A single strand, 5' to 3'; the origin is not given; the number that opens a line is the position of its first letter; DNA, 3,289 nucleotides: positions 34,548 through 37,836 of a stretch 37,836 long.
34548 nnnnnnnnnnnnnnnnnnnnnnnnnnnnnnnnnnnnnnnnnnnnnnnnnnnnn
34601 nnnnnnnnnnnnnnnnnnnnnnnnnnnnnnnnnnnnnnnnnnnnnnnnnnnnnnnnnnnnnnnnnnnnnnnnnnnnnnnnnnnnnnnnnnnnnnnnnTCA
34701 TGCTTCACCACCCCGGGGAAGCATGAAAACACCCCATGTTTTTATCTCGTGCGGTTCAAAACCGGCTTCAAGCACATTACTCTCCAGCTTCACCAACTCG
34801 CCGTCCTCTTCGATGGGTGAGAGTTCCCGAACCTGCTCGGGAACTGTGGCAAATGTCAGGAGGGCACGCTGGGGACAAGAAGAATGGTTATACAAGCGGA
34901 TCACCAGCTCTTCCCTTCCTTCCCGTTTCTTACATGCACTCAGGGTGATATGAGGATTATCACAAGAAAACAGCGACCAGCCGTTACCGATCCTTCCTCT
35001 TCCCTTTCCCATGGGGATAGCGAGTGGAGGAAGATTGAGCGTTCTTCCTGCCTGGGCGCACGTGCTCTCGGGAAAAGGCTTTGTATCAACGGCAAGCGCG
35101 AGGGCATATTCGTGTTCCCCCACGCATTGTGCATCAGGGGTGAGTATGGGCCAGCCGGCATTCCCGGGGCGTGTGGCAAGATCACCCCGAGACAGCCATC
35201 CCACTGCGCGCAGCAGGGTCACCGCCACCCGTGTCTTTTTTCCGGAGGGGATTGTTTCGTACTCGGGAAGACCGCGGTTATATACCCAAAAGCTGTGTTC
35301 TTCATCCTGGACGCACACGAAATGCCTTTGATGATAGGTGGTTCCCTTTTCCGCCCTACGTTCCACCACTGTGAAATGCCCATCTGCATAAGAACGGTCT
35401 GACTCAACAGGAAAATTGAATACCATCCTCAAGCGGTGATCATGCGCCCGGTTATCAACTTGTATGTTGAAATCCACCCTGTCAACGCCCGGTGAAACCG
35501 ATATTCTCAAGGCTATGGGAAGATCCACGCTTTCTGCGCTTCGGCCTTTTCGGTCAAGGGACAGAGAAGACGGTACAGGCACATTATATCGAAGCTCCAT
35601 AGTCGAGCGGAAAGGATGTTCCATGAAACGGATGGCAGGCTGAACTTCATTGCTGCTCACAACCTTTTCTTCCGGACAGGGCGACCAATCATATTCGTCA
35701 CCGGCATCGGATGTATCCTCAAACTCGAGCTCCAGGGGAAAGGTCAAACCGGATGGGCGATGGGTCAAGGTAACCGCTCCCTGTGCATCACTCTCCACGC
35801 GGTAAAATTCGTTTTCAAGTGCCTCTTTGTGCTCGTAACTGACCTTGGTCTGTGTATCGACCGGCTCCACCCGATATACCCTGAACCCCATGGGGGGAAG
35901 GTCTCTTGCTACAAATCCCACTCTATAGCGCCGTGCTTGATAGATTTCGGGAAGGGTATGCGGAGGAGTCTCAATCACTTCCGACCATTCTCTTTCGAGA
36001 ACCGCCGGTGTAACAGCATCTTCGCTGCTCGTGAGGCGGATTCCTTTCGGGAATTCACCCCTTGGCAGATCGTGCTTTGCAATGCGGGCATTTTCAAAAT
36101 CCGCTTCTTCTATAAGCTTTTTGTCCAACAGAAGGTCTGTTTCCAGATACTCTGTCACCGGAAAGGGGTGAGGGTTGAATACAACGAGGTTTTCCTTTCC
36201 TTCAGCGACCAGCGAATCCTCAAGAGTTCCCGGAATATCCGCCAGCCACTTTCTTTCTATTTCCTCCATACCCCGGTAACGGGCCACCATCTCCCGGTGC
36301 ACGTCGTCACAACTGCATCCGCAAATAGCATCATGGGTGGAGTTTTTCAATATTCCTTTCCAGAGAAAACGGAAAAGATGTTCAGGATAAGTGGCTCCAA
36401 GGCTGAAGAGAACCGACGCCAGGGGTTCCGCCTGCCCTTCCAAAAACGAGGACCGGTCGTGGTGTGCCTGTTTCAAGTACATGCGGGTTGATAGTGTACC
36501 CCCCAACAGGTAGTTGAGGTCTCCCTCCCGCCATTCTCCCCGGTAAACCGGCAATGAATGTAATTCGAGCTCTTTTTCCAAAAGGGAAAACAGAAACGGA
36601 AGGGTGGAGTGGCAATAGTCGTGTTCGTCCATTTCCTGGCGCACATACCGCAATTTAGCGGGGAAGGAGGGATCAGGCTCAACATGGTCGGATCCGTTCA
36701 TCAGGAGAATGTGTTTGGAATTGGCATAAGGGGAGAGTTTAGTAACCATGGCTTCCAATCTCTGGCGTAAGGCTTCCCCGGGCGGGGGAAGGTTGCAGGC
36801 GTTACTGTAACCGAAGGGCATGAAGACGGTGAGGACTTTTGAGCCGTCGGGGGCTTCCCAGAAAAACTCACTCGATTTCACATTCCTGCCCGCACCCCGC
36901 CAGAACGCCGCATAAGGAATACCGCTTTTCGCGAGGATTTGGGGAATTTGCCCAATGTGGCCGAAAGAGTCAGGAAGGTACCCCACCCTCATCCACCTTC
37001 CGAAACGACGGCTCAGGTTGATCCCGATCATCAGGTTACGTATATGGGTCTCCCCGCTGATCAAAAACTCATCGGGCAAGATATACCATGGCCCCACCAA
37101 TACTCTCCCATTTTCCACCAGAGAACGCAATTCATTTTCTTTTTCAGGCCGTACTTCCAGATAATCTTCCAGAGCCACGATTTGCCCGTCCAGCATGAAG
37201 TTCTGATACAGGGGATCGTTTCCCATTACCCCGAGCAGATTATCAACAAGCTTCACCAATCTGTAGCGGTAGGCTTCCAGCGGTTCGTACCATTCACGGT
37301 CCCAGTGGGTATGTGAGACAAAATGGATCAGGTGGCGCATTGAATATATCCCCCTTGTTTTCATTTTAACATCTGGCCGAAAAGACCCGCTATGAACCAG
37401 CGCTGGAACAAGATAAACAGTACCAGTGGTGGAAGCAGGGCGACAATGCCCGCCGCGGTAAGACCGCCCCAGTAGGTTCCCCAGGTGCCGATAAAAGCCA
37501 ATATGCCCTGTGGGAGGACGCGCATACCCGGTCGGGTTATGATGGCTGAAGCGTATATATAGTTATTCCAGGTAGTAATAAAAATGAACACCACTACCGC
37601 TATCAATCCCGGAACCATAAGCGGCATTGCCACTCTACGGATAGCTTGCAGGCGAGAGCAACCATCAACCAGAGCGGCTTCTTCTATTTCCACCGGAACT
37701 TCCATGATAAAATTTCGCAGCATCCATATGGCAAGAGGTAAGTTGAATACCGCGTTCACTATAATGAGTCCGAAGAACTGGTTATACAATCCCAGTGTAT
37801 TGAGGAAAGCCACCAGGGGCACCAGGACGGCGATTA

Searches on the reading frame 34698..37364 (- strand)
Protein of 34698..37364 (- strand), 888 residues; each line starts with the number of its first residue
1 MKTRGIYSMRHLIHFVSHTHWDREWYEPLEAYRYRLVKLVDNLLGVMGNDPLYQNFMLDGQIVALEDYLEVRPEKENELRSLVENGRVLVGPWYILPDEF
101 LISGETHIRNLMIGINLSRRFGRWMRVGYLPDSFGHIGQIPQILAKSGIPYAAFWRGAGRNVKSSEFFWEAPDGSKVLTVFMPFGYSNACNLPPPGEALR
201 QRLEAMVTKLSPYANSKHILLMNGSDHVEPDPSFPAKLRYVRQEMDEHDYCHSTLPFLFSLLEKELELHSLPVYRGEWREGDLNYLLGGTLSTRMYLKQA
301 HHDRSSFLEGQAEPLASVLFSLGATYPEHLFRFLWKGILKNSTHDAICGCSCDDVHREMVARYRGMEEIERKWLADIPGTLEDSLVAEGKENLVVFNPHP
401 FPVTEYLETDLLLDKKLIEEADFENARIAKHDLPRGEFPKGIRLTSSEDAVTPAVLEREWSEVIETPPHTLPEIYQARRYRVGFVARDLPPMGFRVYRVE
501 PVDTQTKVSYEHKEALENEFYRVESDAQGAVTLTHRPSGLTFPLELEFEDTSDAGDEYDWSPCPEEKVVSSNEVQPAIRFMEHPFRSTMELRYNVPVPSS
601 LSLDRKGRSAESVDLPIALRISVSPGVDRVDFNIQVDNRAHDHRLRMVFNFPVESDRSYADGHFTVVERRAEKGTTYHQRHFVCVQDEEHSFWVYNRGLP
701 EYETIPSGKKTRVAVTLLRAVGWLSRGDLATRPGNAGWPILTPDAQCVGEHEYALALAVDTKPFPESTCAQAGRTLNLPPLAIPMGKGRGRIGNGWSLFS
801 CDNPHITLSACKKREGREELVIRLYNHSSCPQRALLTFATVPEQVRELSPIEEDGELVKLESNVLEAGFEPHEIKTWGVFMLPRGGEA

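Call 82: search_protein_families(library=pfam, max_evalue=0.00001, proteins=[window:34698-37364:-])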
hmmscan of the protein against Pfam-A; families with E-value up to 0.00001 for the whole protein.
window:34698-37364:- (888 aa): 4 families
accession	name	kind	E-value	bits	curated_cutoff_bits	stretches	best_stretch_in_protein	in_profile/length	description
PF01074.27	Glyco_hydro_38N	-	3.4e-38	132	25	1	13-232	2-223/270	Glycosyl hydrolases family 38 N-terminal domain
PF09261.16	Alpha-mann_mid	-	4.1e-12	46.5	31.1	1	289-366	5-81/96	Alpha mannosidase middle domain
PF07748.19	Glyco_hydro_38C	-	3.2e-11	44.3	25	1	516-723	1-202/206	Glycosyl hydrolases family 38 C-terminal domain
PF17677.7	Glyco_hydro38C2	-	9.2e-08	32.5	22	1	806-877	2-72/72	Glycosyl hydrolases family 38 C-terminal beta sandwich domain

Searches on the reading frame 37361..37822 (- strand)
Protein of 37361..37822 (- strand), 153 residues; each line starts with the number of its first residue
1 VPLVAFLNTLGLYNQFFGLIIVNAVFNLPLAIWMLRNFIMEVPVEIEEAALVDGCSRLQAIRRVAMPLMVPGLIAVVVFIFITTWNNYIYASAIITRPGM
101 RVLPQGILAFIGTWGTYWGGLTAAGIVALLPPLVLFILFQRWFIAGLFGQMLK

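Call 82: search_protein_families(library=pfam, max_evalue=0.00001, proteins=[window:37361-37822:-])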
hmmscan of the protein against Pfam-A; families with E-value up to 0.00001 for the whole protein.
window:37361-37822:- (153 aa): 1 family
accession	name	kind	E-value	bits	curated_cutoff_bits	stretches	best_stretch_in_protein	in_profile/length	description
PF00528.27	BPD_transp_1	-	7.5e-16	58.8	26.4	1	6-144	45-179/184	Binding-protein-dependent transport system inner membrane component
